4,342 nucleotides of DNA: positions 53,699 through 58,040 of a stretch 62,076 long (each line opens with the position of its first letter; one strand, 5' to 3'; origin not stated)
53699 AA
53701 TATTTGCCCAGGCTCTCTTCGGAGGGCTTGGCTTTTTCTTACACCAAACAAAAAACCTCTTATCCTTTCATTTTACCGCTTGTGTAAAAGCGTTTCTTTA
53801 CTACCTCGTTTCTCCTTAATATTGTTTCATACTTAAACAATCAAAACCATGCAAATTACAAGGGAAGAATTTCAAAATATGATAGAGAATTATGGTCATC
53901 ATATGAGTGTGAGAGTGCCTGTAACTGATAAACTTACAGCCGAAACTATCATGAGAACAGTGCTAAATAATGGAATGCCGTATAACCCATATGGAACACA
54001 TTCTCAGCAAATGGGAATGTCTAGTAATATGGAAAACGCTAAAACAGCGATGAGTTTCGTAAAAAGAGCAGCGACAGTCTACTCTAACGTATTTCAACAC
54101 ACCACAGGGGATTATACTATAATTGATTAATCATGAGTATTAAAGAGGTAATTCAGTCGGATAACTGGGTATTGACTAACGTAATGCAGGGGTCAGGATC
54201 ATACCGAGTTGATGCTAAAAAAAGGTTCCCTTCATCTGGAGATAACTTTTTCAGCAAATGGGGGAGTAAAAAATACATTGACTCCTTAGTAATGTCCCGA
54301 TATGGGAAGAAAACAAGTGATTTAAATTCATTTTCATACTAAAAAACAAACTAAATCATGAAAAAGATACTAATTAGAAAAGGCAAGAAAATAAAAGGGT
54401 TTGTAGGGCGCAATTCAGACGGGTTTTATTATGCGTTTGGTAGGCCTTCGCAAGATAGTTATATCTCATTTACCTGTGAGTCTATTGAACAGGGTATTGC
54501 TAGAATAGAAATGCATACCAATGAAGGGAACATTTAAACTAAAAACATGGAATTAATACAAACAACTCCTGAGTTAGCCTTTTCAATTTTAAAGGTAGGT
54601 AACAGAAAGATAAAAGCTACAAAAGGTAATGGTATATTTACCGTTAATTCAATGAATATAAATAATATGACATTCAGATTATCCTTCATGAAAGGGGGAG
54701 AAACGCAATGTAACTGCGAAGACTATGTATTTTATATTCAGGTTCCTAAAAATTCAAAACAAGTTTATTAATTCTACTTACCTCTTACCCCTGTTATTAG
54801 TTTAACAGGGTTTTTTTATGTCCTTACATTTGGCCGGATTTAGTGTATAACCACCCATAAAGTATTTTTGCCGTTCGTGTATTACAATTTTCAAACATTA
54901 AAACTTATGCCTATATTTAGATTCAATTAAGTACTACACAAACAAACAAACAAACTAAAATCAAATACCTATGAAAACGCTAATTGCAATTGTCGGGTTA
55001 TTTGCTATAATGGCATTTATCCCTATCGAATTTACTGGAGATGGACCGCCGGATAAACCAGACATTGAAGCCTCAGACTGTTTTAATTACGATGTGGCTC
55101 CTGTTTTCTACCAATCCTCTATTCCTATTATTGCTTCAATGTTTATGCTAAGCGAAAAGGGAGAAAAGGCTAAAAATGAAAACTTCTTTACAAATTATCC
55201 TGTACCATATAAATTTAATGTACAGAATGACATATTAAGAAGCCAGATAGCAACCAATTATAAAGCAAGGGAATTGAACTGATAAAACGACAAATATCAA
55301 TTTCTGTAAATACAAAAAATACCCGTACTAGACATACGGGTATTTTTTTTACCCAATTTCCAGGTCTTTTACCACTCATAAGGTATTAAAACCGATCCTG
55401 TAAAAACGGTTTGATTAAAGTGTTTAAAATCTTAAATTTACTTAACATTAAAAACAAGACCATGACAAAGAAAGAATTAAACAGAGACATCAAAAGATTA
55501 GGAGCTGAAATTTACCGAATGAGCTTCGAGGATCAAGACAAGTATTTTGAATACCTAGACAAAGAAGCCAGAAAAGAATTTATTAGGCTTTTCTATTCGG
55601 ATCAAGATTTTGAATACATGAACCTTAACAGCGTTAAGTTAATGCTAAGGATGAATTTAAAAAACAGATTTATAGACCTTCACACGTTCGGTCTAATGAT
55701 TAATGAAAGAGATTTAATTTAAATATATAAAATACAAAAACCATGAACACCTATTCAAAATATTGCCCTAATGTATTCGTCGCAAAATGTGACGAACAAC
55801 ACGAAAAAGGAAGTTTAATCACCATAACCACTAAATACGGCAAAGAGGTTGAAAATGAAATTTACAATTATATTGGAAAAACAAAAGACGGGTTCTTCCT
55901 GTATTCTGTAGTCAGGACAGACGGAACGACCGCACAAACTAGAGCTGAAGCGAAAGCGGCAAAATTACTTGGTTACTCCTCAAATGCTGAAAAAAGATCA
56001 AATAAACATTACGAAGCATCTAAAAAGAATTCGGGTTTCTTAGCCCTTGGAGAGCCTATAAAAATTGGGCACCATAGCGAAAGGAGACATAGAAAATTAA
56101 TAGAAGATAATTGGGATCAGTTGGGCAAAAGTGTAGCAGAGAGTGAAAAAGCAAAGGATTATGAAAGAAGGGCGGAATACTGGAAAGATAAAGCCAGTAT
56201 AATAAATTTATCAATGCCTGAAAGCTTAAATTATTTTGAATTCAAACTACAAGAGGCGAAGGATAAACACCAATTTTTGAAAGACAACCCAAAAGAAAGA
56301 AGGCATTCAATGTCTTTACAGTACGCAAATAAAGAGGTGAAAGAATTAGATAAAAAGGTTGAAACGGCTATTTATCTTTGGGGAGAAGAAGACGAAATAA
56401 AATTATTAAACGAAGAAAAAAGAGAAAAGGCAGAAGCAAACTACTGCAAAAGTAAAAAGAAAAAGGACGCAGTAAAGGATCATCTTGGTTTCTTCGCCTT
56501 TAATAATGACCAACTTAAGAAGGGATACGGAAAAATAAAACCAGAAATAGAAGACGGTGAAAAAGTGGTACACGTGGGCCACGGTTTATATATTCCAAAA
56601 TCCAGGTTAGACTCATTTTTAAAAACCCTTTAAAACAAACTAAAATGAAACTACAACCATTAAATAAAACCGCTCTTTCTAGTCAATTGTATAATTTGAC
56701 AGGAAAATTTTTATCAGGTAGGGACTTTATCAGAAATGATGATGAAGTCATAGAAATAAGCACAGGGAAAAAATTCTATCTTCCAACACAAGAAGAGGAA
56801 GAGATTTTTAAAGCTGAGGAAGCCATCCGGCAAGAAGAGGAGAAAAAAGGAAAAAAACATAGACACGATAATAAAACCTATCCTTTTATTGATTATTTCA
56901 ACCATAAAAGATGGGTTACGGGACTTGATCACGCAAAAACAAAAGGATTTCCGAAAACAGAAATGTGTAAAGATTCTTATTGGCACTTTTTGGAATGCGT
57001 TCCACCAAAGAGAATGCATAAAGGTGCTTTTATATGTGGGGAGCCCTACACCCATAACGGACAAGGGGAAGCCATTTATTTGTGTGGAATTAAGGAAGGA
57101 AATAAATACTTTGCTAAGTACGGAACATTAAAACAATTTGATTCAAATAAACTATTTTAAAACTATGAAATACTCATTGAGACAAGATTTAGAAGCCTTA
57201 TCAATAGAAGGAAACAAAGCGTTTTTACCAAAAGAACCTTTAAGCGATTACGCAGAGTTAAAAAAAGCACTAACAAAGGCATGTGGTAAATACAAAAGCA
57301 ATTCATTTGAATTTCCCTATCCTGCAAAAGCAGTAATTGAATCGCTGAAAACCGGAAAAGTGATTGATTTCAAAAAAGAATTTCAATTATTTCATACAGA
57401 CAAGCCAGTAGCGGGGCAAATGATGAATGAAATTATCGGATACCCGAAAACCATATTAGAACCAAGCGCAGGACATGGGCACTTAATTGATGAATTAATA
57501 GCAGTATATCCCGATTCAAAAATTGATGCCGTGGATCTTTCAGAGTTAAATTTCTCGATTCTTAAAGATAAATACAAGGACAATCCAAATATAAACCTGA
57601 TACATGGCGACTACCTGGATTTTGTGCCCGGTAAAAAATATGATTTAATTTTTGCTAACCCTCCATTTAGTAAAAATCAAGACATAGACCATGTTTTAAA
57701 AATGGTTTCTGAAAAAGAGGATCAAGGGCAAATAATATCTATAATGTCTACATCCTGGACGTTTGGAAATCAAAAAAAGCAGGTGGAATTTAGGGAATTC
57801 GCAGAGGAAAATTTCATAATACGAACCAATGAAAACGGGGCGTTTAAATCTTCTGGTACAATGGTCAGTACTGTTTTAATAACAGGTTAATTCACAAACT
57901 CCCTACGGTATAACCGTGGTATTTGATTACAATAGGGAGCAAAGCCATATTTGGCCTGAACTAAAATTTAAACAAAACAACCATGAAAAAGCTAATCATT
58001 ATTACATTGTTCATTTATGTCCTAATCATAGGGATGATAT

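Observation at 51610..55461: Array of mini-transcription units driven by mosaic copies of one regulatory module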

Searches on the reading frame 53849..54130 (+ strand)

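Call 12: search_protein_families(library=pfam, proteins=[window:53849-54130:+], max_evalue=0.1)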
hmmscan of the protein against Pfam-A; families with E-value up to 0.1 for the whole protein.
window:53849-54130:+ (93 aa): 1 family
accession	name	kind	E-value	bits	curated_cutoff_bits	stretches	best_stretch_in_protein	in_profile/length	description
PF24561.1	TRAPPC8_C_arth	-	0.019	15.7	27.8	0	2-38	142-178/196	TRAPPC8, C-terminal, arthropods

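Call 30: search_protein_families(library=phrogs, proteins=[window:53849-54130:+], max_evalue=0.01)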
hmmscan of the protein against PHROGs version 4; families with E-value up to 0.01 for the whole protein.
window:53849-54130:+ (93 aa): 0 families

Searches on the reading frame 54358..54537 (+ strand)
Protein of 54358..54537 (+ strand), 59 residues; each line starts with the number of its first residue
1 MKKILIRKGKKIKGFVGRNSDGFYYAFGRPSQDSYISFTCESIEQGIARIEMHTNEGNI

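Call 12: search_protein_families(library=pfam, proteins=[window:54358-54537:+], max_evalue=0.1)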
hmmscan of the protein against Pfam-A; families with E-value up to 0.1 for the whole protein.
window:54358-54537:+ (59 aa): 1 family
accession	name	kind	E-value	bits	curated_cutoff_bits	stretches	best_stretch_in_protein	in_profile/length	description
PF23290.1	KOW5_SPT5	-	0.033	14.2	27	0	45-55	25-35/46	Transcription elongation factor SPT5, fifth KOW domain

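Call 30: search_protein_families(library=phrogs, proteins=[window:54358-54537:+], max_evalue=0.01)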
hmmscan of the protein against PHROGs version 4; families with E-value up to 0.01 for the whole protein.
window:54358-54537:+ (59 aa): 0 families

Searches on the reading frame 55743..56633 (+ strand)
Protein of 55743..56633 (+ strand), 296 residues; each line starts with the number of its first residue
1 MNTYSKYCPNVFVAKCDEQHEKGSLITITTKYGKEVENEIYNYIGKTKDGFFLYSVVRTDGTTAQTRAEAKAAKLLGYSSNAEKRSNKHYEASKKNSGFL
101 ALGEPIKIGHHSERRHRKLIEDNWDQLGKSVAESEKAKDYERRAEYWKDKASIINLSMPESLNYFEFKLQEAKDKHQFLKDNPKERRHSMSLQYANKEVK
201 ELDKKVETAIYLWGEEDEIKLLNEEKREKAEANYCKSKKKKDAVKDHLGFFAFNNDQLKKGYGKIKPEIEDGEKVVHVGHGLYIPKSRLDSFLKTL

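Call 13: search_protein_families(library=pfam, proteins=[window:55743-56633:+], max_evalue=0.1)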
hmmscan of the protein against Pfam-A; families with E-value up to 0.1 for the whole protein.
window:55743-56633:+ (296 aa): 3 families
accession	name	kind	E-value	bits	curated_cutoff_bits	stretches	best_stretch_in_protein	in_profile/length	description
PF12083.13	DUF3560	-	2.3e-37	128.3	27.2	1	65-184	3-121/124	Domain of unknown function (DUF3560)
PF24692.1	DUF7659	-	9.9e-07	29.3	27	1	238-293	7-62/135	Family of unknown function (DUF7659)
PF11443.14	DUF2828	-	0.092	12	29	0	119-243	80-184/405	Domain of unknown function (DUF2828)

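Call 16: find_related_loci(query=window:55743-56633:+, collection=viral_contigs, flank=10000)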
Query window:55743-56633:+ (296 aa) in viral_contigs; peptide patterns used: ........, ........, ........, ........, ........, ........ (x = any residue, [..] = any of these).
10 stretches matched a pattern; 6 encode a relative of the query (tblastn E <= 1e-3); 6 distinct loci.
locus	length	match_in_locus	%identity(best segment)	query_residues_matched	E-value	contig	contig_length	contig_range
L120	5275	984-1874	65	1-295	9e-127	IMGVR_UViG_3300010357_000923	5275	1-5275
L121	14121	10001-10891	64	1-295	1e-125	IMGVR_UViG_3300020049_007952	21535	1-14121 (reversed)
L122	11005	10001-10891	64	1-295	1e-125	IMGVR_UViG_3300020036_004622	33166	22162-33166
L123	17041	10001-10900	59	1-296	1e-104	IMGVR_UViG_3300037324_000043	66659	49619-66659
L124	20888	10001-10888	60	1-294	5e-112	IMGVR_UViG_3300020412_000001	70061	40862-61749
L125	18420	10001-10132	49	250-296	4e-7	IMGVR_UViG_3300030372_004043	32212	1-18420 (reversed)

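Call 22: find_encoding_contigs(protein=window:55743-56633:+, flank=10000, max_places=10)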
Protein window:55743-56633:+ (296 aa): 5 contigs read that carry it; 4 places shown.
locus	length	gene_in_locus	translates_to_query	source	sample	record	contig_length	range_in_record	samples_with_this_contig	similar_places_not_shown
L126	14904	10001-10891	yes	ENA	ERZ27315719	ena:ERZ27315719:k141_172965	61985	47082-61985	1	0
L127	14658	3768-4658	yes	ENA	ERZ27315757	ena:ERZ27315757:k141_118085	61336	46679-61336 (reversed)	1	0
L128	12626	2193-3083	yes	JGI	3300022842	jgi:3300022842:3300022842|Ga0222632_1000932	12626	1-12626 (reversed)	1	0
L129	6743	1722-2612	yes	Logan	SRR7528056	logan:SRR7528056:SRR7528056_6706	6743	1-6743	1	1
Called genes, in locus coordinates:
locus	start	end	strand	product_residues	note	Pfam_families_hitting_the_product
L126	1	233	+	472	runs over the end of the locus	PF00772:DnaB, PF13481:AAA_25, PF03796:DnaB_C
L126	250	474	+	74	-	-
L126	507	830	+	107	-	-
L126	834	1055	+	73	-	PF14090:HTH_39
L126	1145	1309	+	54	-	-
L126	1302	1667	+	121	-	-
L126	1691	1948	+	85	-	-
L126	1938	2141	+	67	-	-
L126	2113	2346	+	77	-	-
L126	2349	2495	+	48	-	-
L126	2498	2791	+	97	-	-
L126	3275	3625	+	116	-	-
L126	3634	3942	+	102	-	-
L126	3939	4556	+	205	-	-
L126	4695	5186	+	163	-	-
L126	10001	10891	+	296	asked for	PF12083:DUF3560, PF24692:DUF7659 (weak)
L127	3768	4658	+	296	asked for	PF12083:DUF3560, PF24692:DUF7659 (weak)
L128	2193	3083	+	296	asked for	PF12083:DUF3560, PF24692:DUF7659 (weak)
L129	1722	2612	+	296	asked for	PF12083:DUF3560, PF24692:DUF7659 (weak)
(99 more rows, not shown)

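Call 23: find_related_loci(query=window:55743-56633:+, collection=metagenome_contigs, flank=10000)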
Query window:55743-56633:+ (296 aa) in metagenome_contigs; peptide patterns used: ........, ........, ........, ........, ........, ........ (x = any residue, [..] = any of these).
112 stretches matched a pattern; 30 encode a relative of the query (tblastn E <= 1e-3); 30 distinct loci.
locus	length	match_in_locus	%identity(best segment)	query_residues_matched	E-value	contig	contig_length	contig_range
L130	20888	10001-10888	91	1-296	1e-177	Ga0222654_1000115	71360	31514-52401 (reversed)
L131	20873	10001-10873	71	1-293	2e-142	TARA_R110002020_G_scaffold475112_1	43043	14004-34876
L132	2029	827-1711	63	1-293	5e-138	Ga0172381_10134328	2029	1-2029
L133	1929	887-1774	63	1-294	2e-137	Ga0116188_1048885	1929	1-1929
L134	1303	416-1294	65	1-293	4e-138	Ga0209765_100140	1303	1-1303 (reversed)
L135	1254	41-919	65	1-293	2e-138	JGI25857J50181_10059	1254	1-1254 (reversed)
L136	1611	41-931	62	1-295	5e-135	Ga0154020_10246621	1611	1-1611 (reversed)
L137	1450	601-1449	65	1-283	2e-131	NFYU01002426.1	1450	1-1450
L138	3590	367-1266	60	1-296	1e-113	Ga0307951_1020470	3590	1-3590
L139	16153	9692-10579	60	1-294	9e-112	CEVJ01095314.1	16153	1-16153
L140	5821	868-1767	56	1-296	6e-103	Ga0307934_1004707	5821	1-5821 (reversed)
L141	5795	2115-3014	56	1-296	6e-103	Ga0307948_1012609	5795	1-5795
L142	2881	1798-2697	56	1-296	3e-106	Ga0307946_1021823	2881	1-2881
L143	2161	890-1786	56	2-296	1e-106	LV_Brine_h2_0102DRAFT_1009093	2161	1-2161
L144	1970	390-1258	66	6-293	3e-81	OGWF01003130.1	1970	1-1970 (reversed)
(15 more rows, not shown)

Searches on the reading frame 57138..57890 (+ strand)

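Call 13: search_protein_families(library=pfam, proteins=[window:57138-57890:+], max_evalue=0.1)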
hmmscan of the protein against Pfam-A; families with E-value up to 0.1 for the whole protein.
window:57138-57890:+ (250 aa): 9 families
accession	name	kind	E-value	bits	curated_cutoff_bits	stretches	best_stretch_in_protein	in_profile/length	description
PF05175.20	MTS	-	2.1e-07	31.2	23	1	104-185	33-116/170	Methyltransferase small domain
PF13649.12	Methyltransf_25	-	1.1e-06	29.7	27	1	106-189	1-88/97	Methyltransferase domain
PF08242.18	Methyltransf_12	-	0.00017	22.6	30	1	110-191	4-89/98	Methyltransferase domain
PF13847.12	Methyltransf_31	-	0.0044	17.1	27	1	105-206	6-113/145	Methyltransferase domain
PF03602.21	Cons_hypoth95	-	0.0059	16.7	24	1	131-194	69-140/182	Conserved hypothetical protein 95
PF00398.26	RrnaAD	-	0.01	15.4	24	1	86-183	13-115/263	Ribosomal RNA adenine dimethylase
PF07669.17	Eco57I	-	0.016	15.8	25.3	0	151-186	55-93/171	Eco57I restriction-modification methylase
PF08241.18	Methyltransf_11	-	0.028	15.5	21.2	1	107-187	1-80/95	Methyltransferase domain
PF13489.12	Methyltransf_23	-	0.059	13.5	27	1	101-192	21-106/164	Methyltransferase domain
